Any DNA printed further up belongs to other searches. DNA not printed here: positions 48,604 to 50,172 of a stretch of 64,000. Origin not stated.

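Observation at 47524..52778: Signalling cluster of a stand-alone FIST protein, a LivK-like binding protein, a Cache-type histidine kinase and a dual-receiver response regulator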

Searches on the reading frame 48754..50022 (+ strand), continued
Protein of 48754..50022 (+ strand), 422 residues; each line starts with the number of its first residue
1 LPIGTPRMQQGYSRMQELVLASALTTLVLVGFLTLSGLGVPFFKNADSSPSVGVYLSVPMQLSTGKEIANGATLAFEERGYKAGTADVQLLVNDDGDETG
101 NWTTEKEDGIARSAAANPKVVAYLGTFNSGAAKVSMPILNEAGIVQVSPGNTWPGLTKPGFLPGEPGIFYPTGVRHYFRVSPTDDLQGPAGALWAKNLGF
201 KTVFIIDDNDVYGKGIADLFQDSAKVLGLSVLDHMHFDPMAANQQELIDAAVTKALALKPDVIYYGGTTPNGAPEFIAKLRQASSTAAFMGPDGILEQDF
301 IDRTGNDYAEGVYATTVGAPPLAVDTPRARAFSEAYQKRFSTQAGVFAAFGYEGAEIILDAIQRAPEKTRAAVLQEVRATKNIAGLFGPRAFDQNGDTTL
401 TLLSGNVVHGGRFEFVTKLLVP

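Call 63: search_solved_structures(query=window:48898-50022:+, max_evalue=1e-10, show_alignments=5)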
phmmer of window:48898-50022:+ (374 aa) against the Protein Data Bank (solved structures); distinct sequences matched with E-value up to 1e-10: 9.
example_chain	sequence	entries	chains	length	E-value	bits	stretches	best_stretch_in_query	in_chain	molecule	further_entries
3td9_A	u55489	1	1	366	1.1e-24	90.4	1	16-367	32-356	Branched chain amino acid ABC transporter, periplasmic amino acid-binding protein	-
4mlc_A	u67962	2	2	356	1.4e-19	73.6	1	2-368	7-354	Extracellular ligand-binding receptor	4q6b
3hut_A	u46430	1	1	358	2.8e-18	69.4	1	48-368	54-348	putative branched-chain amino acid ABC transporter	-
2lbp_A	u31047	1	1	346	7.6e-16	61.3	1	64-350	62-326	LEUCINE-BINDING PROTEIN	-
1usg_A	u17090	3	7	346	8.2e-16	61.2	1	62-350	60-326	LEUCINE-SPECIFIC BINDING PROTEIN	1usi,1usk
4gnr_A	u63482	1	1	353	2e-13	53.4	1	21-356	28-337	ABC transporter substrate-binding protein-branched chain amino acid transport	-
4n0q_A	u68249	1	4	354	1e-12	51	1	16-351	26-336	Leu/Ile/Val-binding protein homolog 3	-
2liv_A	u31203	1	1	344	1.6e-11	47.1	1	68-350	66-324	LEUCINE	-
1z15_A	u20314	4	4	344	1.6e-11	47.1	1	68-350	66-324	Leu/Ile/Val-binding protein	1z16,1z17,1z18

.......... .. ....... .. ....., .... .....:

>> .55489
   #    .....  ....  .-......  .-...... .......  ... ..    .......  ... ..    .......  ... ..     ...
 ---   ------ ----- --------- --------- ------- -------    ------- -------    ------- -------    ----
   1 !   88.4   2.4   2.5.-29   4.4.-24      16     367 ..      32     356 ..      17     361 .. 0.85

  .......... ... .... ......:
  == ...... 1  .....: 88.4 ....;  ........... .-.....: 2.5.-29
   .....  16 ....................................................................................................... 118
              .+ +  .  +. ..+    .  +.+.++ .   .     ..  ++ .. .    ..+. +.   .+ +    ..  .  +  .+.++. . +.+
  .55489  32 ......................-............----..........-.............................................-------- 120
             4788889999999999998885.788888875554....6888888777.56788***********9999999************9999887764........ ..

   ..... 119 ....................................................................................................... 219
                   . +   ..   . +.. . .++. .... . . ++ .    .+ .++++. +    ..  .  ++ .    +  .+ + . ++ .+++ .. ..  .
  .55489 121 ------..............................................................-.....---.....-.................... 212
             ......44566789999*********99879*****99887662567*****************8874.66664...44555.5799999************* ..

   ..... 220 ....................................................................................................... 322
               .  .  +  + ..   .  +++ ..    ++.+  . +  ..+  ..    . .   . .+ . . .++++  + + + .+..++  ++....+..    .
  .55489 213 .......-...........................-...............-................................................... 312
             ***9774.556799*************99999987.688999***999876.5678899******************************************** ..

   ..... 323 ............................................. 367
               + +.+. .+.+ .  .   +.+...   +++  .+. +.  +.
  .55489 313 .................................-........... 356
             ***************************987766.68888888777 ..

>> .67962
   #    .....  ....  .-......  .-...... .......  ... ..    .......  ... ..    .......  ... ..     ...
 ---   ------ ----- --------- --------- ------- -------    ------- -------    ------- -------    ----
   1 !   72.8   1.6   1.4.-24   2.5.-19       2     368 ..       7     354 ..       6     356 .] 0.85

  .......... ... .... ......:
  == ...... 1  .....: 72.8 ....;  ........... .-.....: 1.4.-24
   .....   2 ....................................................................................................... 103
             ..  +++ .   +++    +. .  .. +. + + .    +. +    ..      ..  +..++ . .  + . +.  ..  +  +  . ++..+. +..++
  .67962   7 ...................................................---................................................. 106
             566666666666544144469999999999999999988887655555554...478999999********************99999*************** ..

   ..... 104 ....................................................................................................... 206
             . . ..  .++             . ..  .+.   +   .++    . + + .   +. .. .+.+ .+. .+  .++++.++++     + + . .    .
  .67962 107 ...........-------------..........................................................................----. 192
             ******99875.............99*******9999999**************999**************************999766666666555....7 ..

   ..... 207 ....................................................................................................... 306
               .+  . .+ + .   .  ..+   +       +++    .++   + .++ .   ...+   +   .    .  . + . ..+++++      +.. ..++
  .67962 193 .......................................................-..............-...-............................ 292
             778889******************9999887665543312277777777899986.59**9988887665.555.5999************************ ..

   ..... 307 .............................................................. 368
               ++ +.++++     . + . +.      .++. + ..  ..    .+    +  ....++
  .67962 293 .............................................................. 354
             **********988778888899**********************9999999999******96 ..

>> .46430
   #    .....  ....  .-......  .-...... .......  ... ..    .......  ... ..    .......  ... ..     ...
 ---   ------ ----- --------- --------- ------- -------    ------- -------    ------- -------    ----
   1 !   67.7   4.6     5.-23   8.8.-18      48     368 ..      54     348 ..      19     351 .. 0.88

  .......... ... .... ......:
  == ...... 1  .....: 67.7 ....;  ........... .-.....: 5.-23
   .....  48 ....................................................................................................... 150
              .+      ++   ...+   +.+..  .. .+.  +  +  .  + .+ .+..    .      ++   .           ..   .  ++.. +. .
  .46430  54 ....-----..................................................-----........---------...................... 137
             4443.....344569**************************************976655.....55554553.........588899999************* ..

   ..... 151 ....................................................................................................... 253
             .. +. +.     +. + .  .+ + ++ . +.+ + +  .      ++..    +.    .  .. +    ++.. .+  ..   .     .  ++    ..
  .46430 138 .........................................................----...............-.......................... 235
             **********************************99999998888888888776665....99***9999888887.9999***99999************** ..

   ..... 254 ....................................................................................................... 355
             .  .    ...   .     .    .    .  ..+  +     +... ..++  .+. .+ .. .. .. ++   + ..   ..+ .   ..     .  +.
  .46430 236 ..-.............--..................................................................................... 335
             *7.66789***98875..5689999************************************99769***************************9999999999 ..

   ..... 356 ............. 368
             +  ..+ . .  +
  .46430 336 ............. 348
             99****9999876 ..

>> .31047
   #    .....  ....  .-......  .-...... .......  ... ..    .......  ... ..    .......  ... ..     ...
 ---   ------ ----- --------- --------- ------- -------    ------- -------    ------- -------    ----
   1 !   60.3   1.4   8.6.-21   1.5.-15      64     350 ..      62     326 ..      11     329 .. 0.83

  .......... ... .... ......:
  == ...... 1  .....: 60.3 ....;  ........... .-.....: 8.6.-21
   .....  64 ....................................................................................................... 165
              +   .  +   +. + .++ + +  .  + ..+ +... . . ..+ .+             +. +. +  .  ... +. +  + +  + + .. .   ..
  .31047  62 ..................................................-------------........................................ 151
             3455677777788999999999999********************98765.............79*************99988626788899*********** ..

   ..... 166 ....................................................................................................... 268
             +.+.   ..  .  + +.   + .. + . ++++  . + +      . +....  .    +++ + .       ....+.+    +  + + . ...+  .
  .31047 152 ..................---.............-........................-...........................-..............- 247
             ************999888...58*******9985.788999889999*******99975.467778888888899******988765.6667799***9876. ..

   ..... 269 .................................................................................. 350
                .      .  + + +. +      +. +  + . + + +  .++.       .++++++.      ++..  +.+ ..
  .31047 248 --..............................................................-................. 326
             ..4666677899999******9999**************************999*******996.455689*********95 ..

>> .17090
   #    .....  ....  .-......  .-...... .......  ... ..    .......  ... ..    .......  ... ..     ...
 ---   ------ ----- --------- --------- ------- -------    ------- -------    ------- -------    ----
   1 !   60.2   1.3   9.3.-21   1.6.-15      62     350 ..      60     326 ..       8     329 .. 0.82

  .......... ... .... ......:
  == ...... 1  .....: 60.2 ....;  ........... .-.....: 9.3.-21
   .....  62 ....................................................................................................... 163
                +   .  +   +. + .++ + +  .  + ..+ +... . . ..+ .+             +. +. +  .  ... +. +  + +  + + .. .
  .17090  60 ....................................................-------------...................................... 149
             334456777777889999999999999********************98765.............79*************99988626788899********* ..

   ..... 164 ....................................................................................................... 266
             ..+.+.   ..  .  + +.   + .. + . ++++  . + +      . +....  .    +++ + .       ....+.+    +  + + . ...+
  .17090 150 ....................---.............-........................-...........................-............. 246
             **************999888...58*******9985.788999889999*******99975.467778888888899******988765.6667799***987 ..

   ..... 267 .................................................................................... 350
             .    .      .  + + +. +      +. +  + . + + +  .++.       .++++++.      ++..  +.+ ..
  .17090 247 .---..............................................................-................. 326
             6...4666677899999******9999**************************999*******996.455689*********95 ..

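Call 97: find_encoding_contigs(protein=P0163, flank=6000, max_places=1)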
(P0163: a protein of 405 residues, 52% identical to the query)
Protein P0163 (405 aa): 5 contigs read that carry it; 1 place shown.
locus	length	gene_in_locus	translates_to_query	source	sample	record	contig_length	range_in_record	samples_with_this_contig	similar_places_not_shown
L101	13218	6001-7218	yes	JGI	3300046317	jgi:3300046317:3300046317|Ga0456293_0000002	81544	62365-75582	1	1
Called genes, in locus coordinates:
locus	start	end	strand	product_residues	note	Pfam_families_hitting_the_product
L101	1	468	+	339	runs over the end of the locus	PF01594:AI-2E_transport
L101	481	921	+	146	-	-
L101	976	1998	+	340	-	PF09587:PGA_cap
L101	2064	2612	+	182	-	PF00254:FKBP_C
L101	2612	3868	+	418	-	PF01702:TGT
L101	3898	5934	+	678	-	PF04851:ResIII, PF17757:UvrB_inter, PF27431:UvrB_3rd, PF00271:Helicase_C, PF12344:UvrB, PF02151:UVR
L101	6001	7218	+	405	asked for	PF13458:Peripla_BP_6, PF01094:ANF_receptor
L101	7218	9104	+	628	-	PF02743:dCache_1, PF00672:HAMP (weak), PF00512:HisKA, PF02518:HATPase_c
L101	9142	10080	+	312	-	PF00072:Response_reg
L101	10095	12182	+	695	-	PF18884:TSP3_bac (faint), PF19077:Big_13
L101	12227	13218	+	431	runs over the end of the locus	PF00512:HisKA, PF02518:HATPase_c, PF13581:HATPase_c_2 (faint)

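Call 98: find_encoding_contigs(protein=P0148, flank=6000, max_places=1)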
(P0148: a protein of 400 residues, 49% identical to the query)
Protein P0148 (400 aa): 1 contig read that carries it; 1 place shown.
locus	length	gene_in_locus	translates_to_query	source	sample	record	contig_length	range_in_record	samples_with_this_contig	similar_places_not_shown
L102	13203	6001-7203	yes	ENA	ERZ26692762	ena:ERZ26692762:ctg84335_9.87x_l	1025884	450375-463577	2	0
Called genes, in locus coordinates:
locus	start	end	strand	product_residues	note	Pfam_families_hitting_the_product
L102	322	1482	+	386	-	-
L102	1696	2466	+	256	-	PF06044:DpnI, PF17726:DpnI_C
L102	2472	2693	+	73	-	-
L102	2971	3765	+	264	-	PF00565:SNase, PF27542:ArfC (faint)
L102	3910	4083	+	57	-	PF04014:MazE_antitoxin (weak)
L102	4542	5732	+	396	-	PF08495:FIST, PF10442:FIST_C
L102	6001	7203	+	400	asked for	PF13458:Peripla_BP_6, PF01094:ANF_receptor, PF13433:Peripla_BP_5 (weak)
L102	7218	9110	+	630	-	PF02743:dCache_1, PF17201:Cache_3-Cache_2, PF00672:HAMP, PF00512:HisKA, PF02518:HATPase_c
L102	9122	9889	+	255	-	PF00072:Response_reg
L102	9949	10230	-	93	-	PF00076:RRM_1, PF28441:RRM_11 (weak)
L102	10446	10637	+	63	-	-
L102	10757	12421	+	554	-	PF16927:HisKA_7TM, PF00512:HisKA (weak), PF02518:HATPase_c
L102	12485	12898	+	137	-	PF00072:Response_reg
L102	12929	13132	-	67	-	-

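Call 99: find_encoding_contigs(protein=P0140, flank=6000, max_places=1)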
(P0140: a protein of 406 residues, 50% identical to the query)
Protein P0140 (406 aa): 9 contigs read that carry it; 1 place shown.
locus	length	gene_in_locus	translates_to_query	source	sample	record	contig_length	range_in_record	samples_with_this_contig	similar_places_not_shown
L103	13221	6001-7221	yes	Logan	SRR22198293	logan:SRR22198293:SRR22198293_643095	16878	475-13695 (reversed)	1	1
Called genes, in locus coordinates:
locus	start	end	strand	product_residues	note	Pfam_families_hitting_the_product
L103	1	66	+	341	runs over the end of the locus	PF01594:AI-2E_transport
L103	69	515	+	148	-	-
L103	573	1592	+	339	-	PF09587:PGA_cap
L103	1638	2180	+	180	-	PF00254:FKBP_C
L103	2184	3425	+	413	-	PF01702:TGT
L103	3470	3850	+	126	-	-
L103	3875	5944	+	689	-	PF04851:ResIII, PF00270:DEAD (faint), PF17757:UvrB_inter, PF27431:UvrB_3rd, PF00271:Helicase_C, PF12344:UvrB, PF02151:UVR (weak)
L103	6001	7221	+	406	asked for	PF13458:Peripla_BP_6, PF01094:ANF_receptor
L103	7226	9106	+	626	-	PF02743:dCache_1 (weak), PF00672:HAMP, PF00512:HisKA, PF02518:HATPase_c, PF13581:HATPase_c_2 (weak)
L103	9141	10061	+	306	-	PF00072:Response_reg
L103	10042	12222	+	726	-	PF18884:TSP3_bac (faint), PF19077:Big_13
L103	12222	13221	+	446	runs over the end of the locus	PF00512:HisKA, PF02518:HATPase_c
